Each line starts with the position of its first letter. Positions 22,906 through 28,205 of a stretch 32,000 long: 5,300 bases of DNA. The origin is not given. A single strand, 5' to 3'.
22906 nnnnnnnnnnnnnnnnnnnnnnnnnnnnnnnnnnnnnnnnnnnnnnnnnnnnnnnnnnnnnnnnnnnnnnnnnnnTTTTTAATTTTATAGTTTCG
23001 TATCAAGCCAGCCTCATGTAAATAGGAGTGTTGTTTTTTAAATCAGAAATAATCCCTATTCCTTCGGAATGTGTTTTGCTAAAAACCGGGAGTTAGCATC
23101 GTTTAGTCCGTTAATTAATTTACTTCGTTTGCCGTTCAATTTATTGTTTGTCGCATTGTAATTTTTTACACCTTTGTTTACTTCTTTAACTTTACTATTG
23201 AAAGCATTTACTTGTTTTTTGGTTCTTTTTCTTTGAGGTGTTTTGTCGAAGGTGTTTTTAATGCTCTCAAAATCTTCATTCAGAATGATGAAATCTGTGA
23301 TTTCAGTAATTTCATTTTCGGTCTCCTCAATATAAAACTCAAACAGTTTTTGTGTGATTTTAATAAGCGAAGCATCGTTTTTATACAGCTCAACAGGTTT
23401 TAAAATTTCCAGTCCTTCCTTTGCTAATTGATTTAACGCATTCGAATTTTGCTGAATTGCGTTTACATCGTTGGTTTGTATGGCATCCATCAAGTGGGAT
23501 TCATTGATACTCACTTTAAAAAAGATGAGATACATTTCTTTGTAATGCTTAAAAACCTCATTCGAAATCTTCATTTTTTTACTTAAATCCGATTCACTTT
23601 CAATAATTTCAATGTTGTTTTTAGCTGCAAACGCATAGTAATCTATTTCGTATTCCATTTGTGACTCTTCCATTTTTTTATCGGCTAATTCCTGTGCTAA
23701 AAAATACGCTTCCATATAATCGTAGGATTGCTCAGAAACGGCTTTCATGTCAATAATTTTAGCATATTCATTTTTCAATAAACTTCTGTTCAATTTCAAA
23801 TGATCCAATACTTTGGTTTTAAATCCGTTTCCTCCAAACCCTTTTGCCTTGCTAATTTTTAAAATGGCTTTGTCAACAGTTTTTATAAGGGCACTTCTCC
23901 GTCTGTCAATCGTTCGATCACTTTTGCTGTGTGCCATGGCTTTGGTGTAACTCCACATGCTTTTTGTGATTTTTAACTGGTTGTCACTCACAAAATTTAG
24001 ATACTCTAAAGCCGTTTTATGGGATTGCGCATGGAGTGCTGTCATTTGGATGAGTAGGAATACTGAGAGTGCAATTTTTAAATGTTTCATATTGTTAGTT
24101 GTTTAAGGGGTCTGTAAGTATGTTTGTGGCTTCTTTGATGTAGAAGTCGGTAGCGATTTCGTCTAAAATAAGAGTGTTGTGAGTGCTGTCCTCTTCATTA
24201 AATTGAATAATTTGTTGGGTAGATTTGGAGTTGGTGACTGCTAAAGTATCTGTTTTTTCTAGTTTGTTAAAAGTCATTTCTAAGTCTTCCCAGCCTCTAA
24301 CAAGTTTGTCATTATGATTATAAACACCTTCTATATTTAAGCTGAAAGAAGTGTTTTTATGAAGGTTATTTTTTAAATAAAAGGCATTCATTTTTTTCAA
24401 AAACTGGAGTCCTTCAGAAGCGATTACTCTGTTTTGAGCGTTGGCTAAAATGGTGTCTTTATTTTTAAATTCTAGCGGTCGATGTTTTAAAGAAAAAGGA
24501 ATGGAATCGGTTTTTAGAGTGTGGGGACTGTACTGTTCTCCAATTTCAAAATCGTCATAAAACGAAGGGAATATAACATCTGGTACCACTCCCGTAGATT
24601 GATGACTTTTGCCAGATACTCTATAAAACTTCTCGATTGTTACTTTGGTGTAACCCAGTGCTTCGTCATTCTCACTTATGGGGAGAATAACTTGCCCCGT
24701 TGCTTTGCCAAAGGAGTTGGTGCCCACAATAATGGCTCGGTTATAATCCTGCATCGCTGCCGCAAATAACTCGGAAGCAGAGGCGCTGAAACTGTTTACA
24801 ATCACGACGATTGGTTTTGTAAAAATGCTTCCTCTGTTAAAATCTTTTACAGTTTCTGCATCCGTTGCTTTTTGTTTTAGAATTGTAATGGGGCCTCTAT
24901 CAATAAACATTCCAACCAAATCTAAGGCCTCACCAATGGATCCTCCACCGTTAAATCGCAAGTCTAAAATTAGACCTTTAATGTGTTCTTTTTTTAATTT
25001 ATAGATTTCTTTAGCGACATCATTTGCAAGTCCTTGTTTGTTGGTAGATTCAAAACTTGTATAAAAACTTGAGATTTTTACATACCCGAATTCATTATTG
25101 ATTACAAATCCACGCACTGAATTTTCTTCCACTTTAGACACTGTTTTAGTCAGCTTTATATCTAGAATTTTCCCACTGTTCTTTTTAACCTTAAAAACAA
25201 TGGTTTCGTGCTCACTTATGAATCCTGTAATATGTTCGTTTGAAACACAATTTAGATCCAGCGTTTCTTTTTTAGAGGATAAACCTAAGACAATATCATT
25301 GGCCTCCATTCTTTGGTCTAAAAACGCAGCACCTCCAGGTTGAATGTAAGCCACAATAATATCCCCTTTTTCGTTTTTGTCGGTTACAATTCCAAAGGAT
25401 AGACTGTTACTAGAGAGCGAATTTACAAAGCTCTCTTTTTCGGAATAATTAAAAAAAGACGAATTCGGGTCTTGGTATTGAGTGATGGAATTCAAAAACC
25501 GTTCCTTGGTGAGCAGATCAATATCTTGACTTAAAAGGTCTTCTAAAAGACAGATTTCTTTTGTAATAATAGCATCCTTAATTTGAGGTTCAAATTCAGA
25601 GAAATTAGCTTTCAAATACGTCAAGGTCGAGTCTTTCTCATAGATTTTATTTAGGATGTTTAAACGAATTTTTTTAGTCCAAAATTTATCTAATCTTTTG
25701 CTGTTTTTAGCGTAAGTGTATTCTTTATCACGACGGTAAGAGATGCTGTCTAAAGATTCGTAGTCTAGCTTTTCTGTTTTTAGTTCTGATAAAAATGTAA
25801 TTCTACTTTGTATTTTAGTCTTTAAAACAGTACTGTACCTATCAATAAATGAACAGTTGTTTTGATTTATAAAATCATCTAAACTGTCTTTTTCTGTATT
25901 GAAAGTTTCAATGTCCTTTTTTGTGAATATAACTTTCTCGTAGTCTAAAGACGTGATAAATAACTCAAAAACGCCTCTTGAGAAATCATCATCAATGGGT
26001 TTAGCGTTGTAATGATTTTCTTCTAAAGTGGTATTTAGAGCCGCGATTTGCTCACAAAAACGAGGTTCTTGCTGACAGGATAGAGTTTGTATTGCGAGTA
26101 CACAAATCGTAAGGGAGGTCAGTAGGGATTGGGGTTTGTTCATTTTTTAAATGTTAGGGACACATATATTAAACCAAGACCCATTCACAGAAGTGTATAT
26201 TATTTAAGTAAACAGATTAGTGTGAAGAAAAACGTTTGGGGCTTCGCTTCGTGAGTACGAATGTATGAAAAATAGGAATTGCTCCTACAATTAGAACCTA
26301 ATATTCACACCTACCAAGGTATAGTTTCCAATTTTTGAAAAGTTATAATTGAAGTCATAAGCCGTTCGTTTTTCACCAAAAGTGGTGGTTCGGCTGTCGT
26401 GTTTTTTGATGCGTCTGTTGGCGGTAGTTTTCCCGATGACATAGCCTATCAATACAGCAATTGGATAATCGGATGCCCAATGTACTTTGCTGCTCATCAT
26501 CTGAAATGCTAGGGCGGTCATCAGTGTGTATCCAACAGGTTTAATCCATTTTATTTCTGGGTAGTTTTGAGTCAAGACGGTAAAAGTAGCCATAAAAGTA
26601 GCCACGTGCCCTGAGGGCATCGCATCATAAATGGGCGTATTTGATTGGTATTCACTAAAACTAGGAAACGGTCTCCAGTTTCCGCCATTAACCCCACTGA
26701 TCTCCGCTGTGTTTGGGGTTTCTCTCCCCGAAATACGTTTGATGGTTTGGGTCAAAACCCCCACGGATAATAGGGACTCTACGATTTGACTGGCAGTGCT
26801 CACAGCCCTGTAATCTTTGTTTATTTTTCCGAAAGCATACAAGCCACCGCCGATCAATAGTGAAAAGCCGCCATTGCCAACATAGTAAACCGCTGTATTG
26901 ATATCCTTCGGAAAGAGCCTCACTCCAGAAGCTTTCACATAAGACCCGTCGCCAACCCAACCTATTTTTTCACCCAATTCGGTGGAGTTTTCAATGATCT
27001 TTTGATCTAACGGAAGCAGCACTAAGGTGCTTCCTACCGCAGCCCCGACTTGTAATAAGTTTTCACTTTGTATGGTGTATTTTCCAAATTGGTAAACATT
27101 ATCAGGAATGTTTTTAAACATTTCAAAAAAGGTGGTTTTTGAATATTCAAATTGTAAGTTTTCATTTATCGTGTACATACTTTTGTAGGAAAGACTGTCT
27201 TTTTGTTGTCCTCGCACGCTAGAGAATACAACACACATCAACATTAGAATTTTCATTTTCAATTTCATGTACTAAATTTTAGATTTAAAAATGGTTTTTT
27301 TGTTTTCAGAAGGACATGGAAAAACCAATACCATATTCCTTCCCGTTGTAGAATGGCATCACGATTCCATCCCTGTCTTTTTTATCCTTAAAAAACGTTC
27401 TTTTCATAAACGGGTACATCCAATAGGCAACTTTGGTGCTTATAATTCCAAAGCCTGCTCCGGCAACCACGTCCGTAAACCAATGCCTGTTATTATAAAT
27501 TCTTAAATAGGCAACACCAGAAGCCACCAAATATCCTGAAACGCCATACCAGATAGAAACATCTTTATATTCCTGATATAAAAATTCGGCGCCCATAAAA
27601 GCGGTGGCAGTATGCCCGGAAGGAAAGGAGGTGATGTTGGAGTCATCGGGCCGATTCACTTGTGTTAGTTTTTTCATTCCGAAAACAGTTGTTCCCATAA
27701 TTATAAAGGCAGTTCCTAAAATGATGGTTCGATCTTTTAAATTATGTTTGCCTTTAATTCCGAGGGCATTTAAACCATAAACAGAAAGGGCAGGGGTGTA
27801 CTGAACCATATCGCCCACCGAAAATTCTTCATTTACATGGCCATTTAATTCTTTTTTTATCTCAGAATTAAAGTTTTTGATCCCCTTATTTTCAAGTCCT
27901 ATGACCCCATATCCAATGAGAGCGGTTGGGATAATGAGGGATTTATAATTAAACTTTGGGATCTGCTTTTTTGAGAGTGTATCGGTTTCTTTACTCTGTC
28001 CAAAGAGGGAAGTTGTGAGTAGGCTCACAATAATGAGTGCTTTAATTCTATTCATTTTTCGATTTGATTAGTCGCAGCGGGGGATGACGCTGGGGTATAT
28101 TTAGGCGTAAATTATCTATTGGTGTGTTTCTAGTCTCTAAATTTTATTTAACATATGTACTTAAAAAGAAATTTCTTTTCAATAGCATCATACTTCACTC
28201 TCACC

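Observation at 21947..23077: Single ParB/Srx-like gene inserted between a gene and its terminator, flanked by 47-nt direct repeats that duplicate the last six codons and the stop codon of the upstream gene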

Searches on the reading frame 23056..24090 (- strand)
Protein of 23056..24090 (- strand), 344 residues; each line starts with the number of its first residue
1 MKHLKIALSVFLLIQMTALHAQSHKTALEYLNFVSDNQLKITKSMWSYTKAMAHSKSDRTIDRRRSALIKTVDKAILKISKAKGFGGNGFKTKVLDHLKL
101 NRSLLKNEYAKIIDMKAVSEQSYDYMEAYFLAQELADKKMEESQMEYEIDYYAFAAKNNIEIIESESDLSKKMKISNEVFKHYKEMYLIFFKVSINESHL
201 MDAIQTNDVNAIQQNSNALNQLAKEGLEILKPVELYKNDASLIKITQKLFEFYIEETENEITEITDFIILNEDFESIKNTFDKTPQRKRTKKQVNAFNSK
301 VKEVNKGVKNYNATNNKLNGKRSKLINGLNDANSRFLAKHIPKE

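Call 4: search_protein_families(library=pfam, proteins=[window:23056-24090:-], max_evalue=1)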
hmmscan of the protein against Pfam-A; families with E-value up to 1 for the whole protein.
window:23056-24090:- (344 aa): 1 family
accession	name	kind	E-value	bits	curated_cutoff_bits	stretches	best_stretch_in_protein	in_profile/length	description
PF03908.18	Sec20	-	0.94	9.9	27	1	201-256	10-65/92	Sec20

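Call 5: search_protein_families(library=padloc, proteins=[window:23056-24090:-], max_evalue=1)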
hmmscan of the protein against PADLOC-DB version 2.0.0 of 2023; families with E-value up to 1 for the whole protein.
window:23056-24090:- (344 aa): 0 families

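Call 13: find_related_loci(query=window:23056-24090:-, collection=genome_contigs, flank=6000)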
Query window:23056-24090:- (344 aa) in genome_contigs; peptide patterns used: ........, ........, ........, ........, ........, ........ (x = any residue, [..] = any of these).
66 stretches matched a pattern; 2 encode a relative of the query (tblastn E <= 1e-3); 2 distinct loci.
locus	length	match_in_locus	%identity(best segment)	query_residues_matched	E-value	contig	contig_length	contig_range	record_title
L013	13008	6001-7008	60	6-344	1e-131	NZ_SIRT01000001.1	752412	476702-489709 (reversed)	Hyunsoonleella flava strain T58 contig1, whole genome shotgun sequence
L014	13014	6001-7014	60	12-344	5e-131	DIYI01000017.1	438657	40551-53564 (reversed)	MAG TPA_asm: Jejuia sp. UBA6058 UBA6058_contig_89, whole genome shotgun sequence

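Call 21: find_encoding_contigs(protein=window:23056-24090:-, flank=4000, max_places=10)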
Protein window:23056-24090:- (344 aa): 1 contig read that carries it; 1 place shown.
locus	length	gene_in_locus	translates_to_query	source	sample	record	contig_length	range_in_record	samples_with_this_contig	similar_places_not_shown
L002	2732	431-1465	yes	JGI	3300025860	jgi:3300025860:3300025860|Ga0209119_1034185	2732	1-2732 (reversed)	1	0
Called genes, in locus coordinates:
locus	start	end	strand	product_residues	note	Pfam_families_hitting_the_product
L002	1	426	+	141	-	?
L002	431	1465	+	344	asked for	-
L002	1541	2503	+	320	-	-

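Call 24: find_related_loci(query=window:23056-24090:-, collection=metagenome_contigs, flank=5000)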
Query window:23056-24090:- (344 aa) in metagenome_contigs; peptide patterns used: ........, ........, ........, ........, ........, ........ (x = any residue, [..] = any of these).
111 stretches matched a pattern; 2 encode a relative of the query (tblastn E <= 1e-3); 2 distinct loci.
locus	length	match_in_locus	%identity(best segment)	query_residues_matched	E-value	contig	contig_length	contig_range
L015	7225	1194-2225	99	1-344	0e+0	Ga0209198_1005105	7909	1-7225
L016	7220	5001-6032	95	1-344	0e+0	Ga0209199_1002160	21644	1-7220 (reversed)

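Call 44: search_protein_families(library=pfam, proteins=[L015:2285-4666:+], max_evalue=0.01)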
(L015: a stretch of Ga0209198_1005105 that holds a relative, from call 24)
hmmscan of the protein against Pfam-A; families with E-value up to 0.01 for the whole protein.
L015:2285-4666:+ (793 aa): 5 families
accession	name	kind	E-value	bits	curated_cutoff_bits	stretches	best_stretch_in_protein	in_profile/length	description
PF14905.12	OMP_b-brl_3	-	1.6e-74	251.9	27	1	375-787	1-408/408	Outer membrane protein beta-barrel family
PF00593.30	TonB_dep_Rec_b-barrel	-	2.5e-16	61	27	1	346-749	42-431/436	TonB dependent receptor-like, beta-barrel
PF13715.12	CarbopepD_reg_2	-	2e-11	44.2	32.2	1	24-90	1-62/88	CarboxypepD_reg-like domain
PF13620.12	CarboxypepD_reg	-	1.9e-10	41.4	32.3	1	24-97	2-73/82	Carboxypeptidase regulatory-like domain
PF07715.20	Plug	-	2.6e-06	28.3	23.9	1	128-215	12-107/107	TonB-dependent Receptor Plug Domain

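Call 74: find_homologous_proteins(query=window:23056-24090:-, max_evalue=1e-20)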
Query window:23056-24090:- (344 aa): 420 proteins with E <= 1e-20 among 1916 candidates; the best 120 are listed.
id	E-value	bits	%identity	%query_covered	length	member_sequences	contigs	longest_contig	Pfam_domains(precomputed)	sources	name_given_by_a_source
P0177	1.5e-203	693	96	100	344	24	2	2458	-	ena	-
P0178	2.8e-153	528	73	100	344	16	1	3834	-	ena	-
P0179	1.3e-134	467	65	98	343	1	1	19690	-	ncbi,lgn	-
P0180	4.6e-132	458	65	99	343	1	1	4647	-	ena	-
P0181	1.2e-130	454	62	99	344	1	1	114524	-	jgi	-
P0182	6.7e-130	451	61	100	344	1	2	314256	-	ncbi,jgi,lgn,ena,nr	ncbi:hypothetical protein A9Q86_04335 [Flavobacteriales bacterium 33_180_T64]|nr:hypothetical protei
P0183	7.2e-130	451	62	99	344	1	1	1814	-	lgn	-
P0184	1.1e-129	450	62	99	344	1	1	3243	-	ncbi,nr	ncbi:MAG: hypothetical protein HRU26_06395 [Psychroserpens sp.]|nr:hypothetical protein [Psychroserp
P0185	1.3e-129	450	62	99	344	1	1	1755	-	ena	-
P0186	1.6e-129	450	63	96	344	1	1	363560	-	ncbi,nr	nr:hypothetical protein [uncultured Psychroserpens sp.]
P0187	6.3e-129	448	60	100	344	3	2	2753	-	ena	-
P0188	6.5e-129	448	60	100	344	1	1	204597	-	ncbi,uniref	ncbi:LIC11966 family surface protein [Psychroserpens mesophilus]|uniref:LIC11966 family surface prot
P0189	7.9e-129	448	63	100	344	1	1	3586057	-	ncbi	ncbi:hypothetical protein [Psychroserpens sp. MEBiC05023]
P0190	8.5e-129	447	61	100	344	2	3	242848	-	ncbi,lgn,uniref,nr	ncbi:LIC11966 family surface protein [Psychroserpens sp.]|uniref:LIC11966 family surface protein n=1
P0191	1.2e-128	447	62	100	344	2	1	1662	-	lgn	-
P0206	4.7e-127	442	61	100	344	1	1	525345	-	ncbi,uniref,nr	ncbi:hypothetical protein [uncultured Psychroserpens sp.]|uniref:LIC11966 family surface protein n=1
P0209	2.7e-126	439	60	100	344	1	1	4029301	-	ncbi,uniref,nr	ncbi:LIC11966 family surface protein [Psychroserpens ponticola]|uniref:Uncharacterized protein n=1 T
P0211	5.0e-126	438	62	96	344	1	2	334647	-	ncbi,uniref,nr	ncbi:LIC11966 family surface protein [Psychroserpens algicola]|uniref:Uncharacterized protein n=1 Ta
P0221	2.3e-125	436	60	100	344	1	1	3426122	-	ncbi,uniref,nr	ncbi:LIC11966 family surface protein [Urechidicola croceus]|uniref:Uncharacterized protein n=1 Tax=U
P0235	7.5e-125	435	60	100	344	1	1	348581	-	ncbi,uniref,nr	ncbi:hypothetical protein [Psychroserpens sp. SPM9]|uniref:LIC11966 family surface protein n=1 Tax=P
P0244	3.5e-124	432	60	100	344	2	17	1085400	-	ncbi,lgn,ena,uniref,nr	ncbi:LIC11966 family surface protein [Psychroserpens sp.]|uniref:LIC11966 family surface protein n=1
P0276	9.0e-122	424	61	100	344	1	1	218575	-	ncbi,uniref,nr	ncbi:LIC11966 family surface protein [Psychroserpens damuponensis]|uniref:LIC11966 family surface pr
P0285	4.4e-121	422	60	99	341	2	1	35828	-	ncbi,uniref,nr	ncbi:LIC11966 family surface protein [Winogradskyella luteola]|uniref:Uncharacterized protein n=1 Ta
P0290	8.1e-121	421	60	99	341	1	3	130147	-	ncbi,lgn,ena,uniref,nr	ncbi:MAG: hypothetical protein HRU50_13465 [Winogradskyella sp.]|uniref:LIC11966 family surface prot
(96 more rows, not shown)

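Call 75: find_encoding_contigs(protein=P0178, flank=4000, max_places=4)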
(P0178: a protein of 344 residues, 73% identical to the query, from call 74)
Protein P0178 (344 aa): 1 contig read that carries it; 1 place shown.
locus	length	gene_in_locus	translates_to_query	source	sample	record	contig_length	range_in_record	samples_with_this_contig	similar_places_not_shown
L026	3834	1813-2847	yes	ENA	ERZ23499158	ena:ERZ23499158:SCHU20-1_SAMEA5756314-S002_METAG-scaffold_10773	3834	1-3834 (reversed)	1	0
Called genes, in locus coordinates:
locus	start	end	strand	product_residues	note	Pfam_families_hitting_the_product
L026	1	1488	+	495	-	?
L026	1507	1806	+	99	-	-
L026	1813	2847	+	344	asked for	-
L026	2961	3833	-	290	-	?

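Call 76: find_encoding_contigs(protein=P0177, flank=4000, max_places=6)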
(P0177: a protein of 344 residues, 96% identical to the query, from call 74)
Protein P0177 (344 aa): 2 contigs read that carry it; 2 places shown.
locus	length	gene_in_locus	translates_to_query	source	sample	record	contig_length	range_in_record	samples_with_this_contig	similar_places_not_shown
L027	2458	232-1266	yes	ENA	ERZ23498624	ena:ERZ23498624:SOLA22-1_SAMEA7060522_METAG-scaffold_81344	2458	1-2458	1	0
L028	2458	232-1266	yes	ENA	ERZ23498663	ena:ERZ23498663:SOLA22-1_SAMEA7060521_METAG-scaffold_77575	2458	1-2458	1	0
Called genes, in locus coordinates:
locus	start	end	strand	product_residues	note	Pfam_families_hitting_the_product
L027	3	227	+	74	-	?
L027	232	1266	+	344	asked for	-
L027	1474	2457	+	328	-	?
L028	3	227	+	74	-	?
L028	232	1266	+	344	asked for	-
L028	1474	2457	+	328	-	?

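Call 78: search_protein_families(library=ncbifam, proteins=[window:23056-24090:-], max_evalue=0.1)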
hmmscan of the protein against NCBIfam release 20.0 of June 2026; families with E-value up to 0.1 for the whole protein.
window:23056-24090:- (344 aa): 1 family
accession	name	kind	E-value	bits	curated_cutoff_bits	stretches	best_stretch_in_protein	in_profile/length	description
NF047958.1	broad_LIC11966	domain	9.5e-15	55.1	40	2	27-157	2-133/134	LIC11966 family surface protein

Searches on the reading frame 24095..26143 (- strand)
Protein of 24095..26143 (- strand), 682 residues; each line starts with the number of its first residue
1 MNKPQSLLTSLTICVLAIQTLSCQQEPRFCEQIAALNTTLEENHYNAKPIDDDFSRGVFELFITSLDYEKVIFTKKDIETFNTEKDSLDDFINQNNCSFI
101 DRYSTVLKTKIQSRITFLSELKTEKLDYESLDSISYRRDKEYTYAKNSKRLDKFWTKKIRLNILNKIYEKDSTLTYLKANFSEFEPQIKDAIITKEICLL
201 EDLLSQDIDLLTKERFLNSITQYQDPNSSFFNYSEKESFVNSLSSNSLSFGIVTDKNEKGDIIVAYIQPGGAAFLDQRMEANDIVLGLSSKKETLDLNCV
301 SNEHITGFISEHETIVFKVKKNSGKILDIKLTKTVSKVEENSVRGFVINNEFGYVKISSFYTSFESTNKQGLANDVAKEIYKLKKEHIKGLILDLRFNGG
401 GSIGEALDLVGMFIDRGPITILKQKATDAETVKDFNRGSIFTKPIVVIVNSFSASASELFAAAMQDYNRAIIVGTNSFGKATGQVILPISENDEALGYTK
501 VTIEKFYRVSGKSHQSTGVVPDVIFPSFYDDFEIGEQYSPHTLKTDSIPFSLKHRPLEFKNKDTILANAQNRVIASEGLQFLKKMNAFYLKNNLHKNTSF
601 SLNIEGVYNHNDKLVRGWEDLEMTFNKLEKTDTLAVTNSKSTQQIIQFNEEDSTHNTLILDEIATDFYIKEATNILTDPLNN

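Call 4: search_protein_families(library=pfam, proteins=[window:24095-26143:-], max_evalue=1)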
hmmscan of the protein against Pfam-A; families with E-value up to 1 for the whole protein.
window:24095-26143:- (682 aa): 3 families
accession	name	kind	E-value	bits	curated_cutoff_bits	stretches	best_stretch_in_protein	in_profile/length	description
PF03572.23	Peptidase_S41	-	1.1e-41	142.6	24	1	352-523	2-163/165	Peptidase family S41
PF17804.6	TSP_NTD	-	3.6e-28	99.5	26.4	1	38-232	3-186/188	Tail specific protease N-terminal domain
PF11818.13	DUF3340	-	2.4e-09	38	28.6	1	529-678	1-152/155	C-terminal domain of tail specific protease (DUF3340)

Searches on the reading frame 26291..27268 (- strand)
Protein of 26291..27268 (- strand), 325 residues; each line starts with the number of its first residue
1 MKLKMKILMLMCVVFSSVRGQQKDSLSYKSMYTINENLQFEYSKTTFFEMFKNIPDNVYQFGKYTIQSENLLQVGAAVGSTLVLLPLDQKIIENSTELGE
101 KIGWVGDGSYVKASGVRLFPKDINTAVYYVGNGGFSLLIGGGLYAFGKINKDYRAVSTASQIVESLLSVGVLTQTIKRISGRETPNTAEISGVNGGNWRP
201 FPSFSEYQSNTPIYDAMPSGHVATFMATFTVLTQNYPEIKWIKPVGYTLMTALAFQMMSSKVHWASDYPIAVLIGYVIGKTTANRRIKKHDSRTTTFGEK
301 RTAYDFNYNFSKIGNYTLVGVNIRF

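Call 92: search_protein_families(library=pfam, proteins=[window:26291-27268:-], max_evalue=0.001)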
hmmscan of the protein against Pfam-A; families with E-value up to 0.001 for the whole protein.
window:26291-27268:- (325 aa): 2 families
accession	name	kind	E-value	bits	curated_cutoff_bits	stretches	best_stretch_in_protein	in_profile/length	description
PF01569.27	PAP2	-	1.6e-11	44.5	27.2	1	162-282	5-121/130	PAP2 superfamily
PF14360.12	PAP2_C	-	0.00037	21.4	27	1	215-280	4-66/74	PAP2 superfamily C-terminal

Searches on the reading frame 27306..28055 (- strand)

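Call 92: search_protein_families(library=pfam, proteins=[window:27306-28055:-], max_evalue=0.001)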
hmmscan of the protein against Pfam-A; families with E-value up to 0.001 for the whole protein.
window:27306-28055:- (249 aa): 2 families
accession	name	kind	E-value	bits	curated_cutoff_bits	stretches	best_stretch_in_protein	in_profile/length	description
PF01569.27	PAP2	-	1.4e-15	57.7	27.2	1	141-215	48-126/130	PAP2 superfamily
PF14378.12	PAP2_3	-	0.00043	20.6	27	1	139-206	122-187/190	PAP2 superfamily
